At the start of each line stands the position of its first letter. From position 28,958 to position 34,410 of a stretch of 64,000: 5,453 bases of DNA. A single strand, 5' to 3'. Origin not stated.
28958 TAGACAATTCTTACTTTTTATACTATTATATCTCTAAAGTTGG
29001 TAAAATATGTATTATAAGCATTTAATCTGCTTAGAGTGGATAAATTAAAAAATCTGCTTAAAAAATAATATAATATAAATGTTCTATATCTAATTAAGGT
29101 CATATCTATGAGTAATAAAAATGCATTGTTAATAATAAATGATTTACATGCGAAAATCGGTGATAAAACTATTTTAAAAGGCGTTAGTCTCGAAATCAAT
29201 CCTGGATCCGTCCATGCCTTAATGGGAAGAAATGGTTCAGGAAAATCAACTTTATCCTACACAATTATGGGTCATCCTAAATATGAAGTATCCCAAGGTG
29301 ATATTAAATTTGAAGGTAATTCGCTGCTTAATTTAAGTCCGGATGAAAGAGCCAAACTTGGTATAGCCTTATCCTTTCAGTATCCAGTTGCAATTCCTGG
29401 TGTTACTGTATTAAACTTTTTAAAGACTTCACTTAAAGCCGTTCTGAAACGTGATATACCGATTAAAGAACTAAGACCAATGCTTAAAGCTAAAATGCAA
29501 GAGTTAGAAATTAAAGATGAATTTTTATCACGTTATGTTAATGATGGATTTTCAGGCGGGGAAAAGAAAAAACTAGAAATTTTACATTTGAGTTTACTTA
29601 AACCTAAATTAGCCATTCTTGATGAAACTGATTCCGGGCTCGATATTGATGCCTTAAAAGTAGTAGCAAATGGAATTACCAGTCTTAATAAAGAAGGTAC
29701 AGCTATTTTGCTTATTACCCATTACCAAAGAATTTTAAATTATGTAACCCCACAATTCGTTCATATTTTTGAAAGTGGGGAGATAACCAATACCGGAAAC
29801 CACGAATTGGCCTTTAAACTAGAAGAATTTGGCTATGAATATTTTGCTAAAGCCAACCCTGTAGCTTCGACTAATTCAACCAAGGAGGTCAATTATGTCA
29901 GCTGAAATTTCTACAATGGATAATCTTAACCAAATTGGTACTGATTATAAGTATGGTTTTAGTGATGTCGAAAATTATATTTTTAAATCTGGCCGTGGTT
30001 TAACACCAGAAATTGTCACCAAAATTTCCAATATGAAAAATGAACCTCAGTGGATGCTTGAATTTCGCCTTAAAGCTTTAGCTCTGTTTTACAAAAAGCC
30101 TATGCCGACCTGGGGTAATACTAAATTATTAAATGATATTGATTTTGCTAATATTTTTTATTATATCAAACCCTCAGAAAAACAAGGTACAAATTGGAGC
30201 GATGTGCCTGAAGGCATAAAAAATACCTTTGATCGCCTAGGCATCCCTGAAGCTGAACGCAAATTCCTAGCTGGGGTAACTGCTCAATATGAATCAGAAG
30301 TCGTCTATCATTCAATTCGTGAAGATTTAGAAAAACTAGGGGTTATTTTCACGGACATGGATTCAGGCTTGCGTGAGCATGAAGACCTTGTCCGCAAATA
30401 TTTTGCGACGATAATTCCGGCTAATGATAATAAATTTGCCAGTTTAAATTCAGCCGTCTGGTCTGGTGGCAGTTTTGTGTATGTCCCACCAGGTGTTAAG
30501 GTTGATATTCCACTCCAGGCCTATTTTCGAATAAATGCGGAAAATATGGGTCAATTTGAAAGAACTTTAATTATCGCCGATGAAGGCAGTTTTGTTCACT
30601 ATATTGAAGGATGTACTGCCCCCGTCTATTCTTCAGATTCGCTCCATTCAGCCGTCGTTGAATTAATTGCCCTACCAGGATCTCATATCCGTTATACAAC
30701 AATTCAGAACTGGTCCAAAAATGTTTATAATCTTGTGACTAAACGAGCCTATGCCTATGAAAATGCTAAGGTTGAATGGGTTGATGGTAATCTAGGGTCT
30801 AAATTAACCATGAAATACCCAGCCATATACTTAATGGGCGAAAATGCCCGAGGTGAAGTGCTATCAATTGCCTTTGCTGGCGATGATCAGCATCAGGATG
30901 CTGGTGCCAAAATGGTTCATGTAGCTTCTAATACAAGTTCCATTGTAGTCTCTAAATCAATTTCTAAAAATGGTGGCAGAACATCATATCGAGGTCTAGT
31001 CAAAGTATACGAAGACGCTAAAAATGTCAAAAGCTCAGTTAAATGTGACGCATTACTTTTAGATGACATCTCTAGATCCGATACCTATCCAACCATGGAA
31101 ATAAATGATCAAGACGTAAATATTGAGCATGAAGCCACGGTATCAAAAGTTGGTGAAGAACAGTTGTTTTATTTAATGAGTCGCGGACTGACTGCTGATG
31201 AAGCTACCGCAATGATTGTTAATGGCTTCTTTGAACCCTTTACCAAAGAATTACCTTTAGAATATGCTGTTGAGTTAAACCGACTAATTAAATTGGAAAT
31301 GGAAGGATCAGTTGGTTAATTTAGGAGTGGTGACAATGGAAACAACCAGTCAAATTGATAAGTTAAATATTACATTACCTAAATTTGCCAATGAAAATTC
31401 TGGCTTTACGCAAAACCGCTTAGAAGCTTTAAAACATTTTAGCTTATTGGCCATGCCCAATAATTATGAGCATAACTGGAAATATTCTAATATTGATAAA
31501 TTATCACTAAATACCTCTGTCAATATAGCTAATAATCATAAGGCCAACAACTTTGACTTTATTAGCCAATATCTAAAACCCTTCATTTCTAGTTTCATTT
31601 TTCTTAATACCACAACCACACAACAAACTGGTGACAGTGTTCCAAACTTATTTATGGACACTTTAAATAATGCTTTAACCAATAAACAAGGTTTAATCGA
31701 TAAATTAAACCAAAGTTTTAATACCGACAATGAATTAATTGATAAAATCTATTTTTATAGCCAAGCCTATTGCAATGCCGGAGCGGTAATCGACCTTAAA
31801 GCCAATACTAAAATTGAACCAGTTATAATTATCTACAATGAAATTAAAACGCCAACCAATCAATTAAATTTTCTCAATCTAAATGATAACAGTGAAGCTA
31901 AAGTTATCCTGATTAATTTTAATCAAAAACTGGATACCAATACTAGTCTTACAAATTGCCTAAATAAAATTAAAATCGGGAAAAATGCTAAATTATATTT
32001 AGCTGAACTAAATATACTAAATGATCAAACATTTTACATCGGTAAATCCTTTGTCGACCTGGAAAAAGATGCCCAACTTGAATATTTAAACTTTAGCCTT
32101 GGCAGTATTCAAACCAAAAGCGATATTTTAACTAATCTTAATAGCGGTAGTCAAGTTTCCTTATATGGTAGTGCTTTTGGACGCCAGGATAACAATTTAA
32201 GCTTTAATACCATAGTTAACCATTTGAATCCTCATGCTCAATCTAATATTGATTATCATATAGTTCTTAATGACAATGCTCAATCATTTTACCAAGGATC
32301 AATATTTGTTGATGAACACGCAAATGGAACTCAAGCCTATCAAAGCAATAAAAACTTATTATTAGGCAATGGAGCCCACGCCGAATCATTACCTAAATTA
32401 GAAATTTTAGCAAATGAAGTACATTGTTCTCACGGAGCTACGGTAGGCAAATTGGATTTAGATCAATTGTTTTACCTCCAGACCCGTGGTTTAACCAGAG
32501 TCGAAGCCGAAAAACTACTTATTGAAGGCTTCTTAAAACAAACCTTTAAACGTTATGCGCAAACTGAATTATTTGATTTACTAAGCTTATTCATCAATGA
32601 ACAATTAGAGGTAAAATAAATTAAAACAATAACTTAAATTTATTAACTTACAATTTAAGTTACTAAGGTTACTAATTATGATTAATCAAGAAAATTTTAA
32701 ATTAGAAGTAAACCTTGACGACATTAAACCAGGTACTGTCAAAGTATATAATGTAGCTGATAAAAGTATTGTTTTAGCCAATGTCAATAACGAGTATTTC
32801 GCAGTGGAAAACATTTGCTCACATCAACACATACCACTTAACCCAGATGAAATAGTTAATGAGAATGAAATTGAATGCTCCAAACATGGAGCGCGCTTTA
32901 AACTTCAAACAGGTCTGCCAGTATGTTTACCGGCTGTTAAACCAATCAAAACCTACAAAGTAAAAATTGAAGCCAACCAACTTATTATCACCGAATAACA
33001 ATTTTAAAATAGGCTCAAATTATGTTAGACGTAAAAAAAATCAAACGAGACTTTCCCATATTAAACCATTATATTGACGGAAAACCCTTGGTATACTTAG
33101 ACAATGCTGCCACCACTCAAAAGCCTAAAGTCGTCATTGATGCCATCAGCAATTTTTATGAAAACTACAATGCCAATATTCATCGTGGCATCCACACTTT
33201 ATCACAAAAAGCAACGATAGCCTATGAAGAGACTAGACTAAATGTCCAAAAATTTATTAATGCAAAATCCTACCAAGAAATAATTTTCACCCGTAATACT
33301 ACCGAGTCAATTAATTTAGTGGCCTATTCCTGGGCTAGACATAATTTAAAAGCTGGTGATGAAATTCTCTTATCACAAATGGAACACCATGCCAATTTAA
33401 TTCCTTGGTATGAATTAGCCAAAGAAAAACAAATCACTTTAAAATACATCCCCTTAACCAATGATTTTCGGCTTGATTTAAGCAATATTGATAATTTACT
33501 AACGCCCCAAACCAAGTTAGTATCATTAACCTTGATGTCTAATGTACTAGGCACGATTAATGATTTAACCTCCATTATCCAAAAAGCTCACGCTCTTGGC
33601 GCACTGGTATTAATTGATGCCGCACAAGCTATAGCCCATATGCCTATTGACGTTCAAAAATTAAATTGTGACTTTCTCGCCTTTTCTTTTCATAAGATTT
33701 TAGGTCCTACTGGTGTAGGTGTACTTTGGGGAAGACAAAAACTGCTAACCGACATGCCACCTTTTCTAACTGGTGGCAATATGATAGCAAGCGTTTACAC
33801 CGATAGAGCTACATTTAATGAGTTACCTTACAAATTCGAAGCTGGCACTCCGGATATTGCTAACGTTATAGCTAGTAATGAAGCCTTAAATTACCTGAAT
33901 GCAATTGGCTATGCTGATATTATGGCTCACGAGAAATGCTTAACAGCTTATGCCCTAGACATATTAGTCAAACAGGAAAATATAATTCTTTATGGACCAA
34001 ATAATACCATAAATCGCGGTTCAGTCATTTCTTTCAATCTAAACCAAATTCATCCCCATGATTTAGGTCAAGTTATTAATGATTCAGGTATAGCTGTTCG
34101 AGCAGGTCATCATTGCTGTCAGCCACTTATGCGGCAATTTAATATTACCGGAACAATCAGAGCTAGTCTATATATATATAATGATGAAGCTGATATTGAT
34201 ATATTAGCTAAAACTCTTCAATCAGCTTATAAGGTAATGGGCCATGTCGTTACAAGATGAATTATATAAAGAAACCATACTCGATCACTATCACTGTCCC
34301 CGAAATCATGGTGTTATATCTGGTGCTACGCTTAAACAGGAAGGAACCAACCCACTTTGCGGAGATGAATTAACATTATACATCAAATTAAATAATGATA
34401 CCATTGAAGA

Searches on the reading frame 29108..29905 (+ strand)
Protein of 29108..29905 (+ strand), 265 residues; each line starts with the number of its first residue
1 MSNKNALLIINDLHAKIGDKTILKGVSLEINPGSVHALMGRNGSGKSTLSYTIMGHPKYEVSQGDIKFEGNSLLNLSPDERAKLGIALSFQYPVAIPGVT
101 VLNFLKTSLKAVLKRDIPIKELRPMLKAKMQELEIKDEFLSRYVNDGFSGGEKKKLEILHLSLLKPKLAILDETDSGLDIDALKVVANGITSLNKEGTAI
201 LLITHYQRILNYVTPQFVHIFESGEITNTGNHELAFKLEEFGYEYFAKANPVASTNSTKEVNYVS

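Call 72: search_protein_families(library=pfam, proteins=[window:29108-29905:+], max_evalue=0.00001)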
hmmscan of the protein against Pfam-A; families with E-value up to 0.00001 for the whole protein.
window:29108-29905:+ (265 aa): 2 families
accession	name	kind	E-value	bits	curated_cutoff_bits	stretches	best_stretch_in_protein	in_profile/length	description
PF00005.33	ABC_tran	-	5.7e-23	82.5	25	1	23-174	1-135/137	ABC transporter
PF02463.25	SMC_N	-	2.3e-07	30.9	40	0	147-221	136-212/220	RecF/RecN/SMC N terminal domain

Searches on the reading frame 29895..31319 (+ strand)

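Call 72: search_protein_families(library=pfam, proteins=[window:29895-31319:+], max_evalue=0.00001)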
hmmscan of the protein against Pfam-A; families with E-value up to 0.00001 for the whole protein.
window:29895-31319:+ (474 aa): 2 families
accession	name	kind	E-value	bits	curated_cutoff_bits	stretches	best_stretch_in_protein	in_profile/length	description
PF01458.23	SUFBD_core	-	1.5e-86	290.1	27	1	211-445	1-232/232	SUF system FeS cluster assembly, SufBD core domain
PF19295.5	SufBD_N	-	6.4e-08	32.9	23.5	1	148-208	111-171/172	SufBD protein N-terminal region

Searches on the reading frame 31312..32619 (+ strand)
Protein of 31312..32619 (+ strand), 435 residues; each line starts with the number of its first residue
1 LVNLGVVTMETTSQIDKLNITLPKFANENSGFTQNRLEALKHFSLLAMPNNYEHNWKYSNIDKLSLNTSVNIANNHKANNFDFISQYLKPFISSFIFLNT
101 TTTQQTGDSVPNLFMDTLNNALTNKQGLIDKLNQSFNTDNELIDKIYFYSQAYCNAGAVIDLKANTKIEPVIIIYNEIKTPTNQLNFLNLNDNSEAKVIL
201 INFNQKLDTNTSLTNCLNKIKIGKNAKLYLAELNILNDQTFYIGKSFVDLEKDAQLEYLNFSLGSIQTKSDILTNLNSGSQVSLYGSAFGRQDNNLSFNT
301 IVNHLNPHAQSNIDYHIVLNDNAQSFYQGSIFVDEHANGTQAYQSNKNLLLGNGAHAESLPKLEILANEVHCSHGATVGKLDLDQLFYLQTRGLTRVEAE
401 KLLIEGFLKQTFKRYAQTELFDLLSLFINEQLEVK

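Call 72: search_protein_families(library=pfam, proteins=[window:31312-32619:+], max_evalue=0.00001)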
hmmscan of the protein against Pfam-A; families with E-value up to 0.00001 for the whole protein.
window:31312-32619:+ (435 aa): 1 family
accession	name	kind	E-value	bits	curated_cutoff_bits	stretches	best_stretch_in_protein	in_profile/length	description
PF01458.23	SUFBD_core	-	1.7e-58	198.2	27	1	186-407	14-232/232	SUF system FeS cluster assembly, SufBD core domain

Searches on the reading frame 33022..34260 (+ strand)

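Call 7: search_protein_families(library=pfam, proteins=[window:33022-34260:+], max_evalue=0.001)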
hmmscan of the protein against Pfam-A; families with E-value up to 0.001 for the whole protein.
window:33022-34260:+ (412 aa): 3 families
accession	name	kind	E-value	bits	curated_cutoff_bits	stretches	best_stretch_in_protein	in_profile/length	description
PF00266.25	Aminotran_5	-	2.9e-151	504.1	21.5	1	24-395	1-371/371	Aminotransferase class-V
PF01053.26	Cys_Met_Meta_PP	-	6.2e-06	25.4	27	1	107-203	86-177/381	Cys/Met metabolism PLP-dependent enzyme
PF01041.23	DegT_DnrJ_EryC1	-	0.00014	21.6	19.8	1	146-224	95-171/360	DegT/DnrJ/EryC1/StrS aminotransferase family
